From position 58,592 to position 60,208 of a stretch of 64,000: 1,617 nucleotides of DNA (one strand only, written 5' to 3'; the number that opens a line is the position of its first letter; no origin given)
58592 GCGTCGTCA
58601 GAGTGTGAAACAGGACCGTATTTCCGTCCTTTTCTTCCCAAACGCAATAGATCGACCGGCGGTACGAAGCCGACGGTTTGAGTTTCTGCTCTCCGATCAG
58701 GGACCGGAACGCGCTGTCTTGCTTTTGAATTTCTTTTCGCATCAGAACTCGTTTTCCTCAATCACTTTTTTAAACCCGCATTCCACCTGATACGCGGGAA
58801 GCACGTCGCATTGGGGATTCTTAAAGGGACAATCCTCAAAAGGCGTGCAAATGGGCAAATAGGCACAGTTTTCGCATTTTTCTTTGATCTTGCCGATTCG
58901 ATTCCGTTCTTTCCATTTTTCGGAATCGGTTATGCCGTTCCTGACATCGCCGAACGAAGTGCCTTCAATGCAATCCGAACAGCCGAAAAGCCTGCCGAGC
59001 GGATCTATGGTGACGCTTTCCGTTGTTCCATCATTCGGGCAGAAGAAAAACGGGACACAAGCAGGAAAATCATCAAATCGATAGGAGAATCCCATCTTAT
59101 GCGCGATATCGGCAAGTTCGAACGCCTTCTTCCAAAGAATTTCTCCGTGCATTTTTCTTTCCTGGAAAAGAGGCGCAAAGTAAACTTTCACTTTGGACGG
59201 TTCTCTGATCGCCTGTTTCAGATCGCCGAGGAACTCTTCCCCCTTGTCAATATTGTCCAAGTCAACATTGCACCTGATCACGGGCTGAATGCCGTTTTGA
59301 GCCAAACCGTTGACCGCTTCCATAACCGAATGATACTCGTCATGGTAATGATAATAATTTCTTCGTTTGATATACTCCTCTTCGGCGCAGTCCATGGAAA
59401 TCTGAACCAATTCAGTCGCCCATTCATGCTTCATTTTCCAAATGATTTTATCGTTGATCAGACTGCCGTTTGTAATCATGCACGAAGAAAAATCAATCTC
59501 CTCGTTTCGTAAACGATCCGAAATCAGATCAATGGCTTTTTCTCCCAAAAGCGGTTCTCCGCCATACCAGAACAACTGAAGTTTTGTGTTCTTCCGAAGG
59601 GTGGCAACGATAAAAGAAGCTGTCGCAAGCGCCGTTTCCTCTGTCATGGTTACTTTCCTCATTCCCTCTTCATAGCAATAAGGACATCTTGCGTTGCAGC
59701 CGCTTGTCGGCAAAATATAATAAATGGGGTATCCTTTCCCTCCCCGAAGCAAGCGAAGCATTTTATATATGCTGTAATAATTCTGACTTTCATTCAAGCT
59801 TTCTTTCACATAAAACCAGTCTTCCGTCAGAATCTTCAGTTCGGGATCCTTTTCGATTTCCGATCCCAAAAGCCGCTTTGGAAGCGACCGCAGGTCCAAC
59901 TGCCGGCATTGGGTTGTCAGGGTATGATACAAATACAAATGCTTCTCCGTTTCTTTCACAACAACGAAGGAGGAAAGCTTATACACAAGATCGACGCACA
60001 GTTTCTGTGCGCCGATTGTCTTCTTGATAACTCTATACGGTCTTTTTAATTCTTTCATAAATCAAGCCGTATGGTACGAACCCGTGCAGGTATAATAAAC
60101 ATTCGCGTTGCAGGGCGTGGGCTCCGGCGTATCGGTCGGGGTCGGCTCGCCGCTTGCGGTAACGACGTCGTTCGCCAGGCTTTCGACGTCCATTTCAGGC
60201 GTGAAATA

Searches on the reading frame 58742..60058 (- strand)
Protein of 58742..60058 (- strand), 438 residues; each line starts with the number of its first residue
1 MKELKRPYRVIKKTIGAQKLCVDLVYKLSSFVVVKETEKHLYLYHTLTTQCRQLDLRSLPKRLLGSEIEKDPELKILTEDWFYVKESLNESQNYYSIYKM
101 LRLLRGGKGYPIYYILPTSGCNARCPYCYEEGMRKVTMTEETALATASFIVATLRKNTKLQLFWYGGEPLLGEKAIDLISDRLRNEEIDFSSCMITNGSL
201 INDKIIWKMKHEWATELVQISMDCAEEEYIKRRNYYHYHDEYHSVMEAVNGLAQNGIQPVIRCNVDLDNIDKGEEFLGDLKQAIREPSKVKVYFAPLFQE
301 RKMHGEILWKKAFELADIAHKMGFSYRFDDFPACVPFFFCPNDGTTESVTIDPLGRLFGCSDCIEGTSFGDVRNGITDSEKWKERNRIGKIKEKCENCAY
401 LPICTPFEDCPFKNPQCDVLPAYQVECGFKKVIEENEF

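Call 3: search_protein_families(library=ncbifam, proteins=[window:58742-60058:-], max_evalue=0.01)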
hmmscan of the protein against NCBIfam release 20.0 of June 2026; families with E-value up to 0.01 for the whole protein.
window:58742-60058:- (438 aa): 56 families (the best 25 are shown)
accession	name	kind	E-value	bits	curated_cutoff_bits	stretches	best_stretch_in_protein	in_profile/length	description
TIGR04463.1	rSAM_vs_C_rich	equivalog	7.3e-31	107.4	525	1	33-413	4-397/438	TIGR04463 family radical SAM/SPASM RiPP maturase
TIGR04334.1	rSAM_Clo7bot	equivalog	1.5e-29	102.9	600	1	115-414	94-409/440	radical SAM/SPASM domain Clo7bot peptide maturase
NF052473.1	rSAM_FlmE_OhkG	exception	2.3e-27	95.8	500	2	69-290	55-286/481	FlmE/OhkG family radical SAM/SPASM peptide maturase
NF038107.1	rSAM_NF038107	equivalog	1.6e-25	89.8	600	1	33-282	9-265/444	Cys-every-fifth radical SAM/SPASM peptide maturase CefB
TIGR04280.1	geopep_mat_rSAM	hypoth_equivalog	2.4e-24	86.1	400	2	40-310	18-288/428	geopeptide radical SAM maturase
NF047865.1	rSAM_PapB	equivalog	4.6e-23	82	340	1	118-271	10-167/330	PapB family radical SAM/SPASM ranthipeptide maturase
NF041298.1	rSAM_mat_DynA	equivalog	7.2e-19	68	450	1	115-276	5-170/356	dynobactin maturation radical SAM/SPASM protein DynA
TIGR04068.1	rSAM_ocin_clost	equivalog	8.3e-14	51.3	500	1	118-253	91-233/462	Cys-rich peptide radical SAM maturase CcpM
NF038283.1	viperin_w_prok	equivalog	1.3e-13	50.8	180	1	118-292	9-185/281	viperin family antiviral radical SAM protein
NF045574.1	sacti_mat_StsB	exception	1.3e-13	50.6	625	1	112-276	98-252/466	StsB family radical SAM/SPASM domain sactipeptide maturase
NF041718.1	rSAM_phane_AMC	equivalog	2.9e-13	49.5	425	1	114-277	9-172/362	cyclophane-forming radical SAM peptide maturase AmcB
TIGR03942.1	sulfatase_rSAM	equivalog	6e-13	48.6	349.45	1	119-283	9-179/363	anaerobic sulfatase maturase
TIGR04064.1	rSAM_nif11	equivalog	1.8e-12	46.8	518.7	1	116-254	83-226/459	nif11-like peptide radical SAM maturase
TIGR04163.1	rSAM_cobopep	equivalog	2.6e-12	46.2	375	1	107-272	60-227/428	peptide-modifying radical SAM enzyme CbpB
TIGR03906.1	quino_hemo_SAM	equivalog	3e-12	45.9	453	1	118-252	101-241/467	quinohemoprotein amine dehydrogenase maturation protein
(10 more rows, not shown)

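Call 4: search_protein_families(library=pfam, proteins=[window:58742-60058:-], max_evalue=0.01)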
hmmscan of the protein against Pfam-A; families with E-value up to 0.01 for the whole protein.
window:58742-60058:- (438 aa): 2 families
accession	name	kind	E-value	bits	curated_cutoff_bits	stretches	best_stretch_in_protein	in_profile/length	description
PF04055.27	Radical_SAM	-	1.7e-12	48.3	29.5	1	116-249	2-136/166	Radical SAM superfamily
PF13353.11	Fer4_12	-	6.7e-08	33.4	22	1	115-203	9-96/137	4Fe-4S single cluster domain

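Call 8: find_homologous_proteins(query=window:58742-60058:-, max_evalue=1e-20)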
Query window:58742-60058:- (438 aa): 1469 proteins with E <= 1e-20 among 7702 candidates; the best 120 are listed.
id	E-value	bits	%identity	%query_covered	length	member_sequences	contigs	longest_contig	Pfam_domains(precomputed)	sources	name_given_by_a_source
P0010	0.0e+0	1031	100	100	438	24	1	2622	PF04055.28,PF13353.12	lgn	-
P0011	2.4e-149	516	53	99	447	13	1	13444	PF04055.28,PF13353.12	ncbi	-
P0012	1.6e-148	513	53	97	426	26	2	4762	PF04055.28,PF13353.12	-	-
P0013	3.6e-141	489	49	99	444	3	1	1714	PF04055.28,PF13353.12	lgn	-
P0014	1.3e-136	474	48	99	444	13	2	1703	PF04055.28,PF13353.12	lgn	-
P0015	5.5e-94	334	42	95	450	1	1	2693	PF04055.28,PF13353.12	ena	-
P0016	6.2e-93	330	40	99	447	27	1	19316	PF04055.28,PF13353.12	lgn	-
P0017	7.2e-93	330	39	94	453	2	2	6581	PF04055.28,PF13353.12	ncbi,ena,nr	ncbi:MAG: radical SAM protein [Solobacterium sp.]|nr:radical SAM protein [Solobacterium sp.]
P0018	1.6e-92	329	42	95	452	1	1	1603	PF04055.28,PF13353.12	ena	-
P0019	5.0e-92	327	41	93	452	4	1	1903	PF04055.28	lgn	-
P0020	3.7e-91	324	38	99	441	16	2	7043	PF04055.28,PF13353.12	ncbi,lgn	-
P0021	4.5e-91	324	39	96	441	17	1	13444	PF04055.28,PF13353.12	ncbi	-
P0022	1.0e-88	316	41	95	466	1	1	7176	PF04055.28,PF13353.12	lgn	-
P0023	1.6e-88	316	40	100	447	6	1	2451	PF04055.28,PF13353.12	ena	-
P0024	1.5e-87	312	40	95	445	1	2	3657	PF04055.28,PF13353.12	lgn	-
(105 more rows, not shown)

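Call 13: find_related_loci(query=A1, collection=genome_contigs, flank=6000)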
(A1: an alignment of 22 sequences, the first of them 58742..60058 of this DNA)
Query A1 (438 aa) in genome_contigs; peptide patterns used: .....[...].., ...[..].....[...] (x = any residue, [..] = any of these).
600 stretches matched a pattern (row limit reached: there are more); 482 encode a relative of the query (tblastn E <= 1e-3); the best 80 are kept; 78 distinct loci.
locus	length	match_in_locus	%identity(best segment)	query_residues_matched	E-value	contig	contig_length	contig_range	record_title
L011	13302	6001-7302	54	1-435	1e-155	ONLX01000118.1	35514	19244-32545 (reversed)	uncultured Clostridiales bacterium isolate RUG416 genome assembly, contig: k87_36122061, whole genome shotgun sequence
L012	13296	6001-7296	40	1-434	6e-97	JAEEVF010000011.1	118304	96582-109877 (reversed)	MAG: Acetatifactor sp. isolate Tb.RUG.447 NODE_247_length_118304_cov_7.615450, whole genome shotgun sequence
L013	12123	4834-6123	36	9-435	9e-92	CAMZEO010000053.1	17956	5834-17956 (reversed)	MAG TPA_asm: uncultured Planctomycetales bacterium isolate SRR10912533_bin.63_metaWRAP_v1.3_MAG genome assembly, contig:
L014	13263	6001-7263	40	1-419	4e-90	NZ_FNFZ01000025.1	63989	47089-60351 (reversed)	Sarcina sp. DSM 11001, whole genome shotgun sequence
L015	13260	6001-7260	39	1-417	8e-90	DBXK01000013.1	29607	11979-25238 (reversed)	MAG TPA_asm: Christensenella sp. UBA1214 UBA1214_contig_49055, whole genome shotgun sequence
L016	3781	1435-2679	40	1-417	3e-89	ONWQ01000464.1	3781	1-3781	uncultured Clostridiales bacterium isolate RUG701 genome assembly, contig: k87_39819162, whole genome shotgun sequence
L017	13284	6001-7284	38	1-437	9e-87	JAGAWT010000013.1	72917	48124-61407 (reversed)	MAG: Oscillospiraceae bacterium isolate RGIG8844 Water_deer_Omasum-1__c77988, whole genome shotgun sequence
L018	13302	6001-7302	39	1-436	1e-86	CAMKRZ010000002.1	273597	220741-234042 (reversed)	MAG: uncultured Lachnoclostridium sp. isolate SRR12081299_bin.56_metaWRAP_v1.3_MAG genome assembly, contig: ERZ12289776.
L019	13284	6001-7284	38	1-437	1e-86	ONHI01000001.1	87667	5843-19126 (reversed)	uncultured Clostridiales bacterium isolate RUG311 genome assembly, contig: scaffold_527, whole genome shotgun sequence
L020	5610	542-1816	37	5-417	9e-86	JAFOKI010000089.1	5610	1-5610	MAG: Eubacterium sp. isolate RGIG546 Dairy_cattle_Duodenum-4__c338216, whole genome shotgun sequence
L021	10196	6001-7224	38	1-417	2e-83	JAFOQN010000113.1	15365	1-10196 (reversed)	MAG: Clostridia bacterium isolate RGIG707 Dairy_cattle_Omasum-2__c539057, whole genome shotgun sequence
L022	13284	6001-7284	37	1-437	7e-82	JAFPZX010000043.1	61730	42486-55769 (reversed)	MAG: Anaerolineaceae bacterium isolate RGIG1627 Goat_Abomasum.Co__c426198, whole genome shotgun sequence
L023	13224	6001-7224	40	1-417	5e-81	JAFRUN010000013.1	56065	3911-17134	MAG: Clostridia bacterium isolate RGIG2810 Goat_Omasum-6__c119655, whole genome shotgun sequence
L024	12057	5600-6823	39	1-417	4e-81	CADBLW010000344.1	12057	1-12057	MAG: uncultured Lachnospiraceae bacterium isolate RUG14085 genome assembly, contig: RUG14085_asm_344, whole genome shotg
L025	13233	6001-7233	37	1-417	2e-79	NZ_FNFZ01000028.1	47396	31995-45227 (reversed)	Sarcina sp. DSM 11001, whole genome shotgun sequence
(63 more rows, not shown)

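Call 21: search_solved_structures(query=window:58742-60058:-, max_evalue=0.001)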
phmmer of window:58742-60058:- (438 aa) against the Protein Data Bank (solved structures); distinct sequences matched with E-value up to 0.001: 2.
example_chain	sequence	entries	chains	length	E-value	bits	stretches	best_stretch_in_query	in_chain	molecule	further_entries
5wgg_A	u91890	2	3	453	1e-05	27.8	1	119-431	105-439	Radical SAM domain protein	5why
8vpo_A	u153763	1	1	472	2.4e-05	26.6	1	79-210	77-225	Radical SAM core domain-containing protein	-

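Call 38: search_protein_families(library=pfam, proteins=[L011:835-2157:+, L011:2232-3509:+, L011:3622-5268:+, L011:8723-9556:+, L011:9575-11878:+, L011:215-637:+, L011:12665-13240:-], max_evalue=0.001)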
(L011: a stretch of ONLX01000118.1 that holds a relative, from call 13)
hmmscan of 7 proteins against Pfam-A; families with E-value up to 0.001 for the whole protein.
L011:835-2157:+ (440 aa): 7 families
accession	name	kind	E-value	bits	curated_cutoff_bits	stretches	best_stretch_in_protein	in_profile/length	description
PF00308.24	Bac_DnaA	-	2.8e-73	245.9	23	1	102-262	1-161/162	Bacterial DnaA ATPAse domain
PF08299.17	Bac_DnaA_C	-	1.3e-24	86.4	31.5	1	347-415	1-69/69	Bacterial dnaA protein helix-turn-helix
PF01695.23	IstB_IS21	-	4.7e-08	33.3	24.1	1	138-241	95-195/238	IstB-like ATP binding protein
PF11638.13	DnaA_N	-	9.3e-07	28.9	24.6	1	6-63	2-60/65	DnaA N-terminal domain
PF13401.12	AAA_22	-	4.7e-05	24.2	27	0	138-232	8-114/130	AAA domain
PF00004.35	AAA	-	0.00051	20.9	21.2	0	139-257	2-128/131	ATPase family associated with various cellular activities (AAA)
PF13173.12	AAA_14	-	0.00098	19.6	27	0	136-222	3-86/129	AAA domain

L011:2232-3509:+ (425 aa): 3 families
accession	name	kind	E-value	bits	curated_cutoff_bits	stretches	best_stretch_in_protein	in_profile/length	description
PF00712.24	DNA_pol3_beta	-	1.1e-33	116.4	24.4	2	62-178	1-119/120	DNA polymerase III beta subunit, N-terminal domain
PF02767.21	DNA_pol3_beta_2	-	1.6e-29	103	27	1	188-300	1-114/116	DNA polymerase III beta subunit, central domain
PF02768.20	DNA_pol3_beta_3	-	3.2e-28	98.4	27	1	304-423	1-121/121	DNA polymerase III beta subunit, C-terminal domain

L011:3622-5268:+ (548 aa): 1 family
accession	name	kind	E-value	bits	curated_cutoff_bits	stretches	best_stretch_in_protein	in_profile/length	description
PF00342.24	PGI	-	5.1e-121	405.1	22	1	74-537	2-472/486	Phosphoglucose isomerase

L011:8723-9556:+ (277 aa): 1 family
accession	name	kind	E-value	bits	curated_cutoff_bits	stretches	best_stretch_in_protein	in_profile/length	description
PF03009.23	GDPD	-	9e-26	91.9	23.6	1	41-268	1-239/244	Glycerophosphoryl diester phosphodiesterase family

L011:9575-11878:+ (767 aa): 4 families
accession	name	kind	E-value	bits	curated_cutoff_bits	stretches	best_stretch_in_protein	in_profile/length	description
PF02065.24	Melibiase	-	3.2e-133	444.5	27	1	286-624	1-347/347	Melibiase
PF16875.11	Glyco_hydro_36N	-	2.2e-76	257.1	27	1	27-282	1-253/253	Glycosyl hydrolase family 36 N-terminal domain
PF01055.32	Glyco_hydro_31_2nd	-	2.6e-06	27.5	23.5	1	353-479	34-159/328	Glycosyl hydrolases family 31 TIM-barrel domain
PF16874.11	Glyco_hydro_36C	-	0.00061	20.6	27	0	638-755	5-68/77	Glycosyl hydrolase family 36 C-terminal domain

L011:215-637:+ (140 aa): 0 families

L011:12665-13240:- (191 aa): 0 families

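Call 48: predict_structure(alignment_id=A1)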
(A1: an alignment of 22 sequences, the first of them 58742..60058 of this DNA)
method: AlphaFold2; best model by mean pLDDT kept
length: 438 residues; sequences in the alignment: 22
mean_pLDDT: 88.8   pTM: 0.85
mean pLDDT of the five models: 88.8, 88.8, 88.4, 88.2, 87.0
residues with pLDDT >= 90: 268; 70-90: 140; 50-70: 27; < 50: 3
segments of 3 or more residues with pLDDT < 50: 129-131
pLDDT, mean of each block of 10 residues (from residue 1): 94 92 97 95 96 91 96 96 96 89 83 91 64 76 98 93 89 96 97 94 98 97 90 80 95 97 92 96 96 85 79 90 85 75 70 90 83 95 82 86 77 72 91 86
secondary structure, 60 per line:
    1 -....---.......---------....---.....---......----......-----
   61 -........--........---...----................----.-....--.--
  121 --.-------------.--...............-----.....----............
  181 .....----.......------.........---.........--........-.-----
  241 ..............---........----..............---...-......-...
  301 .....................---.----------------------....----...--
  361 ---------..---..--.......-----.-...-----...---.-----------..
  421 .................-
elements in order: E2-5 H9-15 E25-28 E32-36 E40-45 E50-55 E62-64 H65-69 H72-79 E83-85 H90-105 E112-115 H140-153 E160-164 H169-185 E190-196 H203-211 E215-223 H226-233 H241-254 E258-265 H270-283 E291-296 H298-321 E348-351 E356-358 H379-385 H419-437

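Call 50: fold_search(model_id=the predicted structure, library=pdb)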
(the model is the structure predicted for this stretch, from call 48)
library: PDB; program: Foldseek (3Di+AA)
matches with E <= 10: 1728; with E <= 0.001: 83
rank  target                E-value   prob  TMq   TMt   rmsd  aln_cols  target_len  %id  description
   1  5why_A                9.0e-18  1.00  0.64  0.66   8.6       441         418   16  Structural Insights into Thioether Bond Formation in the Biosynthesis of Sactipeptides (released 2017-07-26)
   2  5why_B                2.2e-17  1.00  0.62  0.64   8.7       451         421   16  Structural Insights into Thioether Bond Formation in the Biosynthesis of Sactipeptides (released 2017-07-26)
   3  5wgg_A                3.6e-17  1.00  0.67  0.66   5.6       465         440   16  Structural Insights into Thioether Bond Formation in the Biosynthesis of Sactipeptides (released 2017-07-26)
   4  8vpo                  5.3e-15  1.00  0.68  0.67   5.8       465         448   16  X-Ray Crystal Structure of TigE from Paramaledivibacter caminithermalis (released 2024-02-07)
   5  4k39_A                3.3e-14  1.00  0.54  0.63   5.3       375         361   16  Native anSMEcpe with bound AdoMet and Cp18Cys peptide (released 2013-05-08)
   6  4k36_A                1.0e-13  1.00  0.54  0.62   5.2       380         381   16  His6 tagged anSMEcpe with bound AdoMet (released 2013-05-08)
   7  4k36_B                1.5e-13  1.00  0.55  0.64   4.9       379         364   18  His6 tagged anSMEcpe with bound AdoMet (released 2013-05-08)
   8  4k37_B                2.2e-13  1.00  0.53  0.62   5.4       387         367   16  Native anSMEcpe with bound AdoMet (released 2013-05-08)
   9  4k39_B                2.9e-13  1.00  0.55  0.65   5.4       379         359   18  Native anSMEcpe with bound AdoMet and Cp18Cys peptide (released 2013-05-08)
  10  4k38_A                3.1e-13  1.00  0.54  0.62   5.3       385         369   17  Native anSMEcpe with bound AdoMet and Kp18Cys peptide (released 2013-05-08)
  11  5v1q_B                4.5e-13  1.00  0.49  0.49  13.6       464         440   13  Crystal structure of Streptococcus suis SuiB (released 2017-08-30)
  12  4k37_A                4.7e-13  1.00  0.54  0.63   5.3       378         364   17  Native anSMEcpe with bound AdoMet (released 2013-05-08)
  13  4k38_B                6.4e-13  1.00  0.52  0.61   5.8       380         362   16  Native anSMEcpe with bound AdoMet and Kp18Cys peptide (released 2013-05-08)
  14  5v1s_B                2.6e-12  1.00  0.48  0.49  13.2       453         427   13  Crystal structure of Streptococcus suis SuiB bound to S-adenosylmethionine (released 2017-08-30)
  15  9gm3_C                4.2e-12  1.00  0.53  0.61   6.1       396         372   16  Crystal structure of the complex formed between the radical SAM protein ChlB and the leader region of its precursor su (released 2025-06-25)
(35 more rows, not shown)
